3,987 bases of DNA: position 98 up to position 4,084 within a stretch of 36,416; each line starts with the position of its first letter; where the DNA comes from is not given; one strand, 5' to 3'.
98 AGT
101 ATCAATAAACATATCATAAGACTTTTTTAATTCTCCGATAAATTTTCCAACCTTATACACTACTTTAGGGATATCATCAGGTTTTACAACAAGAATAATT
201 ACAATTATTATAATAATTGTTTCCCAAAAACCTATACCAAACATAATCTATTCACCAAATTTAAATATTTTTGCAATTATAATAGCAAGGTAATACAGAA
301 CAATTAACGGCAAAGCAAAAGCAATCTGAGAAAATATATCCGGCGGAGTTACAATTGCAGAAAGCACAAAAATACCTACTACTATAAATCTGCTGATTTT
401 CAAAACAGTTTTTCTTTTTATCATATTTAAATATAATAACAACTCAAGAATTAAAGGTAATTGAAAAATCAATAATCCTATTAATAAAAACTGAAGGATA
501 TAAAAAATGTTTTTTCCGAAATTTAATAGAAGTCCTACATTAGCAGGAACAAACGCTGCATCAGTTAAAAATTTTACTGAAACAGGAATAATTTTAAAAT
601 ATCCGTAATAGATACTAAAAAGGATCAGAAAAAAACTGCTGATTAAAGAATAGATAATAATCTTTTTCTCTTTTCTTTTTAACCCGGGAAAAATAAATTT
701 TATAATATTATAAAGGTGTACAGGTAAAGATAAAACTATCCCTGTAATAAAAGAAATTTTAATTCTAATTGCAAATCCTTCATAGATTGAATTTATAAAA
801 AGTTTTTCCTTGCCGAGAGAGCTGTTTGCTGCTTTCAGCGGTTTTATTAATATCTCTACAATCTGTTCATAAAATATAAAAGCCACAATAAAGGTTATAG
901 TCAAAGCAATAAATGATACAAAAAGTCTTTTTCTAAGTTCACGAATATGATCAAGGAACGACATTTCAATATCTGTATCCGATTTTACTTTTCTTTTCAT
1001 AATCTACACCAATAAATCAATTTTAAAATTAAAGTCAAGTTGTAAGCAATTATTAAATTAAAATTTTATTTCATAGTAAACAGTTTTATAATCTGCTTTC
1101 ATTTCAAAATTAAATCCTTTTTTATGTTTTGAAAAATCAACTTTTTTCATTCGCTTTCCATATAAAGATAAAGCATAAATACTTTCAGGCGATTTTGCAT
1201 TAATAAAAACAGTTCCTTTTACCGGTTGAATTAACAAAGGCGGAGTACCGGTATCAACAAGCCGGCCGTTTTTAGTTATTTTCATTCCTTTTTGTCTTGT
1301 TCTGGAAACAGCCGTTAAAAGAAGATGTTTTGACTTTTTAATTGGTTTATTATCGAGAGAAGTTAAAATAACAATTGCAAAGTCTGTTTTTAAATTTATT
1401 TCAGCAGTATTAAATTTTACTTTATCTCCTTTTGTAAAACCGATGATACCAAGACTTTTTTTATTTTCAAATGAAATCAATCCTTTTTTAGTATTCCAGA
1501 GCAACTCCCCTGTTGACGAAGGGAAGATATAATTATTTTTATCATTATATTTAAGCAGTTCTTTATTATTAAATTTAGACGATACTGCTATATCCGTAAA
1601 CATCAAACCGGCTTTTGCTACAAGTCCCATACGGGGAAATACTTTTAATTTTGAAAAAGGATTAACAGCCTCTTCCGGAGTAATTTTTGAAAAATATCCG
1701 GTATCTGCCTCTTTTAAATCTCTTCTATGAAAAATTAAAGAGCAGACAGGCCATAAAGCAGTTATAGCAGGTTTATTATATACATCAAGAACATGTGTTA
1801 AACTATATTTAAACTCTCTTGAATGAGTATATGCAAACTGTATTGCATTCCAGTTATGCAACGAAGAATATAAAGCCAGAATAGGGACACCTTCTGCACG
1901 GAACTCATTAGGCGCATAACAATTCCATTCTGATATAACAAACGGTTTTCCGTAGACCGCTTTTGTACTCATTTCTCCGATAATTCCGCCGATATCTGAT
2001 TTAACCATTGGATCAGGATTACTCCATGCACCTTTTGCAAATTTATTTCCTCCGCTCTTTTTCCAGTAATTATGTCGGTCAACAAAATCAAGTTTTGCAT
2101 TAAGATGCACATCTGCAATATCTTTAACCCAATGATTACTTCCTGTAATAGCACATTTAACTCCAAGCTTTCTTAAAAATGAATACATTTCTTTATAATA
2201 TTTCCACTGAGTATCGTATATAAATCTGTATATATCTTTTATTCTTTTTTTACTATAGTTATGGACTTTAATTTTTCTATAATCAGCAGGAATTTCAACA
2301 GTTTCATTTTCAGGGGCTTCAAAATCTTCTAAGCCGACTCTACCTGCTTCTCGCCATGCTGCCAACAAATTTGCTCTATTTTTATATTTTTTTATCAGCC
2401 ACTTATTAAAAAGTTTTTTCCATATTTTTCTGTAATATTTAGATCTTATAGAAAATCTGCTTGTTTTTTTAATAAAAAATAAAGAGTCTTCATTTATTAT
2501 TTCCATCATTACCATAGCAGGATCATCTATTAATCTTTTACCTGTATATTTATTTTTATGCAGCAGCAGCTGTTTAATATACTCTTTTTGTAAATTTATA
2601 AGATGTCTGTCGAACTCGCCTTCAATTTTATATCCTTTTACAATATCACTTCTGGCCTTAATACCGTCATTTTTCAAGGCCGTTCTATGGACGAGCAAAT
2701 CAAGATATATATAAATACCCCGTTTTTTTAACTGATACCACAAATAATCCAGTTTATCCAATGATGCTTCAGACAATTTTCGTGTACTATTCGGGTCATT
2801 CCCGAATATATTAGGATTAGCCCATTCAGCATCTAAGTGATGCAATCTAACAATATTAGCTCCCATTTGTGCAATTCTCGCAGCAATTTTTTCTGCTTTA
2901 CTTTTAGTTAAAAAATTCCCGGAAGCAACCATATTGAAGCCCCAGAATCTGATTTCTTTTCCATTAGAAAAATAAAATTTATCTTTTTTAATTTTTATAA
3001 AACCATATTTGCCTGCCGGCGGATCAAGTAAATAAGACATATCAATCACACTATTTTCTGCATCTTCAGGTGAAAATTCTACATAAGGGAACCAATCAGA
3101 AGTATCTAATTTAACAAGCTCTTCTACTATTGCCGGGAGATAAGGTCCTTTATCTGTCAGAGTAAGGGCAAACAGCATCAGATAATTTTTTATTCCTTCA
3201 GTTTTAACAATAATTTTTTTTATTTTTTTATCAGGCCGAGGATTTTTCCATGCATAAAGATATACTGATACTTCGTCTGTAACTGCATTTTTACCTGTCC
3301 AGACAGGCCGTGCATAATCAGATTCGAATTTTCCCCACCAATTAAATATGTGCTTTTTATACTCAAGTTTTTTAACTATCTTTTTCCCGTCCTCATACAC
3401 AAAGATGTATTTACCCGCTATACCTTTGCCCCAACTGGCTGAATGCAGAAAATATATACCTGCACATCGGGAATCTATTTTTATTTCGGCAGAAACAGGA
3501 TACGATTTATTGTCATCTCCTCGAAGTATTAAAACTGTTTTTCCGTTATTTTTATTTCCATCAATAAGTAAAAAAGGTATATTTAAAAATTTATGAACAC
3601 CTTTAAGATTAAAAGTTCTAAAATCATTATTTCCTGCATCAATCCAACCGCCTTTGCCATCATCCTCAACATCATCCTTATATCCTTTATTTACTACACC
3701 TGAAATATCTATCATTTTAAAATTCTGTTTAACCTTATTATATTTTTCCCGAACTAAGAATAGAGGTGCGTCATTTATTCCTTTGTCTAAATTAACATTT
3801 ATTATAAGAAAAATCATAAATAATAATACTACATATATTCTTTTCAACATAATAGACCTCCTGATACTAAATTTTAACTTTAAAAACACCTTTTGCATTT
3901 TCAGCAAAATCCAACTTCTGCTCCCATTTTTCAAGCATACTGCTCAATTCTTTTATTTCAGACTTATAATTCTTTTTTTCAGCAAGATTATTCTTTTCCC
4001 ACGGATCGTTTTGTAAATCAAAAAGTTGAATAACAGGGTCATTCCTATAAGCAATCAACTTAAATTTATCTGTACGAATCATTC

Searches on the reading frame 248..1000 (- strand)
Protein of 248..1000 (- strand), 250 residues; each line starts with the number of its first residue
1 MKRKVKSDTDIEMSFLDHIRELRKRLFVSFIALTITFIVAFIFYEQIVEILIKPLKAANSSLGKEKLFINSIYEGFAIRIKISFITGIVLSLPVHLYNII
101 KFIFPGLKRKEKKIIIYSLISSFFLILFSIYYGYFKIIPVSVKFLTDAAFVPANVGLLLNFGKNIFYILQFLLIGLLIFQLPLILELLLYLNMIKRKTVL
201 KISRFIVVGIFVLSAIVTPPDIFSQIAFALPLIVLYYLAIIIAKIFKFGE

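Call 5: search_protein_families(library=pfam, proteins=[window:248-1000:-], max_evalue=0.01)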
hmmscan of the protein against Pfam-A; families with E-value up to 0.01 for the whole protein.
window:248-1000:- (250 aa): 3 families
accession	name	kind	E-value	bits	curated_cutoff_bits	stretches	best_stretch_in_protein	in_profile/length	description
PF00902.23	TatC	-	5.2e-53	180.4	25.1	1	17-231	1-208/208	Sec-independent protein translocase protein (TatC)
PF16214.10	AC_N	-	0.0047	16.6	30.9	1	31-96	255-319/415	Adenylyl cyclase N-terminal extracellular and transmembrane region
PF24378.1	DUF7534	-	0.0076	16.9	28.4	0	211-235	16-40/57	Family of unknown function (DUF7534)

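Call 57: find_homologous_proteins(query=window:248-1000:-, max_evalue=1e-10)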
Query window:248-1000:- (250 aa): 507 proteins with E <= 1e-10 among 3039 candidates; the best 120 are listed.
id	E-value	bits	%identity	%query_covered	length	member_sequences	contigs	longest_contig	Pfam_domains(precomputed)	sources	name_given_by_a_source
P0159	4.2e-143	494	100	100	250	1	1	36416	PF00902.24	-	-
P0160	3.5e-99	350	69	98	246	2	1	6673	PF00902.24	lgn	-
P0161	9.8e-99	348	69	99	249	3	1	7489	PF00902.24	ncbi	-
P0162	7.2e-96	339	66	100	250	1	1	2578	PF00902.24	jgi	-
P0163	8.6e-96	339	69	95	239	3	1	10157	PF00902.24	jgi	-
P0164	1.7e-95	338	64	100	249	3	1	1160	PF00902.24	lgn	-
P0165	1.7e-95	338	67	100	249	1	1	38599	PF00902.24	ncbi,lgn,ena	-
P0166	8.0e-93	329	68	99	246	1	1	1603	PF00902.24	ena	-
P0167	3.0e-88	314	64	95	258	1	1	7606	PF00902.24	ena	-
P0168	2.8e-86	308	59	98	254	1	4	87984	PF00902.24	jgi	jgi:sec-independent protein translocase protein TatC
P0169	1.6e-85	305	59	100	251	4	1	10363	PF00902.24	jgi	-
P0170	1.5e-84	302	59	99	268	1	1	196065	PF00902.24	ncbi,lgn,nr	ncbi:MAG: twin-arginine translocase subunit TatC [Spirochaetales bacterium]|nr:twin-arginine translo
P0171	3.8e-84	301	54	97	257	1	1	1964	PF00902.24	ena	-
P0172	4.6e-84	300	57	98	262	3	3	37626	PF00902.24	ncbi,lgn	-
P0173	6.0e-84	300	61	100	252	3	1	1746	PF00902.24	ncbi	-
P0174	8.9e-84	299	58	95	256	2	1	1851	PF00902.24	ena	-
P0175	1.4e-83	299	60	98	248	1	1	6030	PF00902.24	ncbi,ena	ncbi:Sec-independent protein translocase protein TatC [subsurface metagenome]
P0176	2.5e-83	298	58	99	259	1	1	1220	PF00902.24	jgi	jgi:sec-independent protein translocase protein TatC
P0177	2.7e-83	298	59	96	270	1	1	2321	PF00902.24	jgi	jgi:sec-independent protein translocase protein TatC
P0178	4.1e-83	297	58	98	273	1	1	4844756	PF00902.24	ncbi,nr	ncbi:MAG: twin-arginine translocase subunit TatC [Spirochaetaceae bacterium]|nr:MAG: twin-arginine t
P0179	8.7e-83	296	57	100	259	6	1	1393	PF00902.24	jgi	jgi:sec-independent protein translocase protein TatC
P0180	1.4e-82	296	56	100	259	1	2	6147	PF00902.24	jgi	jgi:sec-independent protein translocase protein TatC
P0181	1.7e-82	295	58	100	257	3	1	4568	PF00902.24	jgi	jgi:sec-independent protein translocase protein TatC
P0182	1.9e-82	295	57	97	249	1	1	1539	PF00902.24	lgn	-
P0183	3.1e-82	294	58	95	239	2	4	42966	PF00902.24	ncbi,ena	-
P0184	3.5e-82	294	58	99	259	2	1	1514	PF00902.24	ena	-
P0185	3.6e-82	294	58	100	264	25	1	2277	PF00902.24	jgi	jgi:sec-independent protein translocase protein TatC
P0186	3.9e-82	294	57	100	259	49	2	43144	PF00902.24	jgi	jgi:sec-independent protein translocase protein TatC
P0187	5.4e-82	294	57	99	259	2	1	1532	PF00902.24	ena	-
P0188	6.9e-82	293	56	99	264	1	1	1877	PF00902.24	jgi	jgi:sec-independent protein translocase protein TatC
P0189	7.3e-82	293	56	100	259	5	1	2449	PF00902.24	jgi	jgi:sec-independent protein translocase protein TatC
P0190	1.3e-81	292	57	98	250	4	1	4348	PF00902.24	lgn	-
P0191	1.7e-81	292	56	100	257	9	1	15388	PF00902.24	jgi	jgi:sec-independent protein translocase protein TatC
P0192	2.0e-81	292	57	98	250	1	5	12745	PF00902.24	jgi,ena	jgi:sec-independent protein translocase protein TatC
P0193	2.8e-81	291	56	97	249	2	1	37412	PF00902.24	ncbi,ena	-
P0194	4.6e-81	291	58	96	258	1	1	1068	PF00902.24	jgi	jgi:sec-independent protein translocase protein TatC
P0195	5.1e-81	290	57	98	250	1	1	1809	PF00902.24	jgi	jgi:sec-independent protein translocase protein TatC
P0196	5.2e-81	290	56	100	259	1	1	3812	PF00902.24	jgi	jgi:sec-independent protein translocase protein TatC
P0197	6.0e-81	290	59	95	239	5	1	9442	PF00902.24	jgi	-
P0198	6.9e-81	290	54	99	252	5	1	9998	PF00902.24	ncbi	-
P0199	1.1e-80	289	54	100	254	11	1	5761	PF00902.24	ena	-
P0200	1.2e-80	289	56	100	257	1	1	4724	PF00902.24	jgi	jgi:sec-independent protein translocase protein TatC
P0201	1.2e-80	289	57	98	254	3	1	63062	PF00902.24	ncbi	-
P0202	2.2e-80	288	54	100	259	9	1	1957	PF00902.24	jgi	jgi:sec-independent protein translocase protein TatC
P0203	2.3e-80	288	59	95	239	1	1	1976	PF00902.24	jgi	-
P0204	2.7e-80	288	58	96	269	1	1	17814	PF00902.24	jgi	jgi:sec-independent protein translocase protein TatC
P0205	2.9e-80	288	55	98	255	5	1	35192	PF00902.24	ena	-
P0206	3.6e-80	288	60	98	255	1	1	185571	PF00902.24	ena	-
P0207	5.5e-80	287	56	98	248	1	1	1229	PF00902.24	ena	-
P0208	5.7e-80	287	55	98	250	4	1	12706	PF00902.24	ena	-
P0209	6.5e-80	287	56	98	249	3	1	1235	PF00902.24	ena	-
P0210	7.7e-80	286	55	98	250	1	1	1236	PF00902.24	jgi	jgi:sec-independent protein translocase protein TatC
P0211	8.4e-80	286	55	99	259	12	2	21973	PF00902.24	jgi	-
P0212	9.3e-80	286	53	100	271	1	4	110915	PF00902.24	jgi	-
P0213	1.1e-79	286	54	100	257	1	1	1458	PF00902.24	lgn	-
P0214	1.4e-79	286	53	100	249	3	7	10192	PF00902.24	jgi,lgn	jgi:sec-independent protein translocase protein TatC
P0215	1.9e-79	285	54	98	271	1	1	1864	PF00902.24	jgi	jgi:sec-independent protein translocase protein TatC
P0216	2.1e-79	285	54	99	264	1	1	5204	PF00902.24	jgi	jgi:sec-independent protein translocase protein TatC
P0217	3.3e-79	284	56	100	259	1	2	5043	PF00902.24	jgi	jgi:sec-independent protein translocase protein TatC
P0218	7.7e-79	283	55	96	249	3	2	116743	PF00902.24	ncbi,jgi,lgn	-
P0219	1.0e-78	283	57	99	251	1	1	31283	PF00902.24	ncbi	-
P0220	2.8e-78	281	58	95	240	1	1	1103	PF00902.24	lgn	-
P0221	3.2e-78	281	58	95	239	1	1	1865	PF00902.24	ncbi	ncbi:MAG: twin-arginine translocase subunit TatC [Spirochaetota bacterium]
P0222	3.5e-78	281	53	100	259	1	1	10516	PF00902.24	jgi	jgi:sec-independent protein translocase protein TatC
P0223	3.9e-78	281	56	95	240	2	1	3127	PF00902.24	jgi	jgi:sec-independent protein translocase protein TatC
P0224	4.7e-78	281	52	98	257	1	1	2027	PF00902.24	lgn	-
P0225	5.3e-78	280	57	95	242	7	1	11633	PF00902.24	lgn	-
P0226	9.0e-78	280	53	98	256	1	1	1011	PF00902.24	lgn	-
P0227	1.0e-77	280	57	95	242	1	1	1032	PF00902.24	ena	-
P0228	1.3e-77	279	52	100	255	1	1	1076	PF00902.24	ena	-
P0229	1.4e-77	279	53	97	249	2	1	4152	PF00902.24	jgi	jgi:sec-independent protein translocase protein TatC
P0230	2.1e-77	279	55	97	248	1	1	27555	PF00902.24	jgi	jgi:sec-independent protein translocase protein TatC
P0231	2.7e-77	278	49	100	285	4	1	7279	PF00902.24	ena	-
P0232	3.5e-77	278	54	99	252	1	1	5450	PF00902.24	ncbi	-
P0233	3.7e-77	278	56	95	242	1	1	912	PF00902.24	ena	-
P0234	5.8e-77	277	52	99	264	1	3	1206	PF00902.24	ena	-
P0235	6.9e-77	277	55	95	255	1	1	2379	PF00902.24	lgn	-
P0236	7.4e-77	277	56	95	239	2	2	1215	PF00902.24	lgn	-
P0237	8.6e-77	277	53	100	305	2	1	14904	PF00902.24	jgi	jgi:sec-independent protein translocase protein TatC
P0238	1.7e-76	276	56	100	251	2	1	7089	PF00902.24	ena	-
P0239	2.2e-76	275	54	96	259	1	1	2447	PF00902.24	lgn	-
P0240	3.5e-76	275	55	95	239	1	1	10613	PF00902.24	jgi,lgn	jgi:sec-independent protein translocase protein TatC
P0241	4.4e-76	274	54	95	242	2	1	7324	PF00902.24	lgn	-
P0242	1.3e-75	273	52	99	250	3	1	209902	PF00902.24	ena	-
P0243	1.5e-75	272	54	95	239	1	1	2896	PF00902.24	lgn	-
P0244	1.8e-75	272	53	96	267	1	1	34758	PF00902.24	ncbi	-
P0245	2.4e-75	272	54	100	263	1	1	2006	PF00902.24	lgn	-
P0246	2.5e-75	272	54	95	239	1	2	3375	PF00902.24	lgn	-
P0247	2.9e-75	272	55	99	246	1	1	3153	PF00902.24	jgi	jgi:sec-independent protein translocase protein TatC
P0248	3.4e-75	271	55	95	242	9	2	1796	PF00902.24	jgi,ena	-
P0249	4.6e-75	271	54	99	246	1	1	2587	PF00902.24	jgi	jgi:sec-independent protein translocase protein TatC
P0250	5.1e-75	271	51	96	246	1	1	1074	PF00902.24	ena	-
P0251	6.1e-75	270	54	95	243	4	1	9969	PF00902.24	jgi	jgi:sec-independent protein translocase protein TatC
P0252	7.3e-75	270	57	95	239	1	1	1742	PF00902.24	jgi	jgi:sec-independent protein translocase protein TatC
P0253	8.8e-75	270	54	96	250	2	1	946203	PF00902.24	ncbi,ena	-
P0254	1.2e-74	269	53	95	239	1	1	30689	PF00902.24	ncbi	-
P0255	1.5e-74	269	54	89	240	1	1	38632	PF00902.24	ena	-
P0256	1.6e-74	269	54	96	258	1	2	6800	PF00902.24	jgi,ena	jgi:sec-independent protein translocase protein TatC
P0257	3.0e-74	268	54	89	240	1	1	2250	PF00902.24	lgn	-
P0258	4.6e-74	268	51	100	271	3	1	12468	PF00902.24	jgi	jgi:sec-independent protein translocase protein TatC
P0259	6.0e-74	267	49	97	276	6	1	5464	PF00902.24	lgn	-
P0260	8.1e-74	267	54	100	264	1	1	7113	PF00902.24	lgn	-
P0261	8.7e-74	267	53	97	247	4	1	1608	PF00902.24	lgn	-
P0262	1.2e-73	266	55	95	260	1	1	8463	PF00902.24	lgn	-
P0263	1.3e-73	266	54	100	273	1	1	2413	PF00902.24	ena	-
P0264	1.4e-73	266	55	95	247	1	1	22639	PF00902.24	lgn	-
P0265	1.4e-73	266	53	100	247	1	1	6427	PF00902.24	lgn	-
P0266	1.4e-73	266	55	95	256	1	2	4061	PF00902.24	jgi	-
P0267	1.5e-73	266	54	100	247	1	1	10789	PF00902.24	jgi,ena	-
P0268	1.5e-73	266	55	97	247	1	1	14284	PF00902.24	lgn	-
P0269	1.7e-73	266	53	100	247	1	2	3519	PF00902.24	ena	-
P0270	3.7e-73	265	54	95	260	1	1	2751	PF00902.24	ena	-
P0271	4.9e-73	264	53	99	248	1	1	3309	PF00902.24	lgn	-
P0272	6.4e-73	264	50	96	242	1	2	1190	PF00902.24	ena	-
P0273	6.5e-73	264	56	98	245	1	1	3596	PF00902.24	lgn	-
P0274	7.7e-73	264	54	100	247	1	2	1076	PF00902.24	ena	-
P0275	2.6e-72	262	51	95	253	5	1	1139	PF00902.24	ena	-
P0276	2.9e-72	262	49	100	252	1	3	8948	PF00902.24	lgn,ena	-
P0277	3.1e-72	262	52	100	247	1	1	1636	PF00902.24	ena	-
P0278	6.8e-72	261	51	95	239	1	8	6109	PF00902.24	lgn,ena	-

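Call 58: list_cluster_members(proteins=[P0161, P0165, P0172, P0173, P0183, P0193, P0198, P0201, P0219, P0020])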
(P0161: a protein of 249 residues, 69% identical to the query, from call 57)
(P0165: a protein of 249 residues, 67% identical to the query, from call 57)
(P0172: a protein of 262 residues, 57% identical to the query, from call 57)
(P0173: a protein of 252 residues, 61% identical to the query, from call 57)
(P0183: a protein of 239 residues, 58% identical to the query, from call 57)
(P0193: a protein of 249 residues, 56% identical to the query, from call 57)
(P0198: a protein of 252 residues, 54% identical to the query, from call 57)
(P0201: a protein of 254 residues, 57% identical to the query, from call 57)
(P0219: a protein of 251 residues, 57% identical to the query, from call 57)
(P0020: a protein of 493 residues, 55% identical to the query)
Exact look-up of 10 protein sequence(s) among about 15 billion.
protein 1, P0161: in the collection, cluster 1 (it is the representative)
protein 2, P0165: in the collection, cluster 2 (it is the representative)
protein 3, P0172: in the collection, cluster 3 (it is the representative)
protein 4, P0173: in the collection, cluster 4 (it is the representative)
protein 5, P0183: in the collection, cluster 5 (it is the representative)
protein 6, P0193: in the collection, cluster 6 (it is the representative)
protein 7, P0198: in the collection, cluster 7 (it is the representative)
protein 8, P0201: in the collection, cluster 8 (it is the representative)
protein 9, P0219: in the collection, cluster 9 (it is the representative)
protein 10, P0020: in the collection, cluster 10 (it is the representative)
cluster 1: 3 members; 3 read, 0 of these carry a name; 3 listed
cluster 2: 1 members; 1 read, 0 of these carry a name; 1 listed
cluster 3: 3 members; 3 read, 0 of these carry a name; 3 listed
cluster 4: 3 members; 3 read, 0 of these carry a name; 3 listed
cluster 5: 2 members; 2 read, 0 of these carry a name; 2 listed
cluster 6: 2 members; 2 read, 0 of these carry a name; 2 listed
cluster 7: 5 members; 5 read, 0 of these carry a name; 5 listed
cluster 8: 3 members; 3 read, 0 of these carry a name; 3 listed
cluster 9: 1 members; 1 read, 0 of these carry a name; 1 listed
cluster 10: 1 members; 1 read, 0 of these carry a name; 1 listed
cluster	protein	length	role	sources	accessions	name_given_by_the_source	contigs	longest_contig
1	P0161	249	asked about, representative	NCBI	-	-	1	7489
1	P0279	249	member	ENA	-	-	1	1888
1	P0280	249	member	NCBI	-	-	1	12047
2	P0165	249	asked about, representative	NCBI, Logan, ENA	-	-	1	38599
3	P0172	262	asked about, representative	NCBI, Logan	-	-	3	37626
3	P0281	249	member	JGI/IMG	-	-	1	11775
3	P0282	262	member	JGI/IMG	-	-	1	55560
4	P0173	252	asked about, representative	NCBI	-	-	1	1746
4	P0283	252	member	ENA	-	-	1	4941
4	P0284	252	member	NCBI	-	-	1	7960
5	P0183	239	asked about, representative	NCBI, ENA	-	-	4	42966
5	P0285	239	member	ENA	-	-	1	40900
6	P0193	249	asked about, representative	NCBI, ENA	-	-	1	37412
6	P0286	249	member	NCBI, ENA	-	-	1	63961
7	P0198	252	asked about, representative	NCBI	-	-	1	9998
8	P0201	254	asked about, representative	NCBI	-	-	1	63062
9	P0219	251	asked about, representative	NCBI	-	-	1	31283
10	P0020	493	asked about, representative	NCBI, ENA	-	-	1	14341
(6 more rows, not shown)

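Call 59: find_encoding_contigs(protein=P0165, flank=10000, max_places=2)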
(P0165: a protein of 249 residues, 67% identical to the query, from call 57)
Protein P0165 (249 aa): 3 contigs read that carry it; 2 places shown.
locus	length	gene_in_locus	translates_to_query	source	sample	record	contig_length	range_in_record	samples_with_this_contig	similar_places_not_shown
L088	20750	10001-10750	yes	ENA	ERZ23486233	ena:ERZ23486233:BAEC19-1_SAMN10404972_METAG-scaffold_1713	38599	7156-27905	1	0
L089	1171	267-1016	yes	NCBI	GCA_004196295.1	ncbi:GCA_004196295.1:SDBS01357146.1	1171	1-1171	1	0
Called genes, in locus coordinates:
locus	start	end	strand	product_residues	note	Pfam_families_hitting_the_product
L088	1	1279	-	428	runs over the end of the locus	PF01979:Amidohydro_1, PF07969:Amidohydro_3 (weak), PF12890:DHOase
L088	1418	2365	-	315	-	PF02729:OTCace_N, PF00185:OTCace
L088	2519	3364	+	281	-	PF00072:Response_reg, PF13181:TPR_8 (faint), PF00515:TPR_1 (faint), PF07719:TPR_2 (faint), PF13174:TPR_6 (faint), PF21033:RMD1-3 (faint), PF12895:ANAPC3 (weak), PF13424:TPR_12 (faint)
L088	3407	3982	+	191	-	PF04542:Sigma70_r2, PF08281:Sigma70_r4_2, PF04545:Sigma70_r4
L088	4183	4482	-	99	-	PF15781:ParE-like_toxin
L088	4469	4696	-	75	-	PF11903:ParD_like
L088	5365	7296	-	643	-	PF06739:SBBP (faint), PF24489:Ig_J_second (faint), PF00041:fn3 (weak)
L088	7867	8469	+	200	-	-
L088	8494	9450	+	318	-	PF04773:FecR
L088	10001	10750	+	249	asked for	PF00902:TatC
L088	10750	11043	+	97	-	PF02416:TatA_B_E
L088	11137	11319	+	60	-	PF02416:TatA_B_E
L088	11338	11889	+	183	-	PF03602:Cons_hypoth95, PF10294:Methyltransf_16 (faint)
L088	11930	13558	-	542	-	PF03721:UDPG_MGDP_dh_N, PF00984:UDPG_MGDP_dh, PF03720:UDPG_MGDP_dh_C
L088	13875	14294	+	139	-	PF02195:ParB_N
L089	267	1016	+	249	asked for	PF00902:TatC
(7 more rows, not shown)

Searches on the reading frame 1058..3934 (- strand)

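Call 5: search_protein_families(library=pfam, proteins=[window:1058-3934:-], max_evalue=0.01)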
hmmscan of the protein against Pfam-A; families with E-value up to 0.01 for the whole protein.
window:1058-3934:- (958 aa): 3 families
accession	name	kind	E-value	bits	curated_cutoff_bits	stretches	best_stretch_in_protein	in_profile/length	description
PF02449.21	Glyco_hydro_42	-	1.9e-06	27.9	21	1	444-629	99-265/376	Beta-galactosidase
PF00150.24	Cellulase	-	6.3e-05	23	23.5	1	324-482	4-129/272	Cellulase (glycosyl hydrolase family 5)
PF18819.6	MuF_C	-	0.0061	17.1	27.6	0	106-155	13-62/103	Phage MuF-C-terminal domain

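Call 55: search_protein_families(library=ncbifam, proteins=[window:1058-3934:-], max_evalue=0.001)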
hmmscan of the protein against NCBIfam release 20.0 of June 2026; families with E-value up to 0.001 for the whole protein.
window:1058-3934:- (958 aa): 0 families
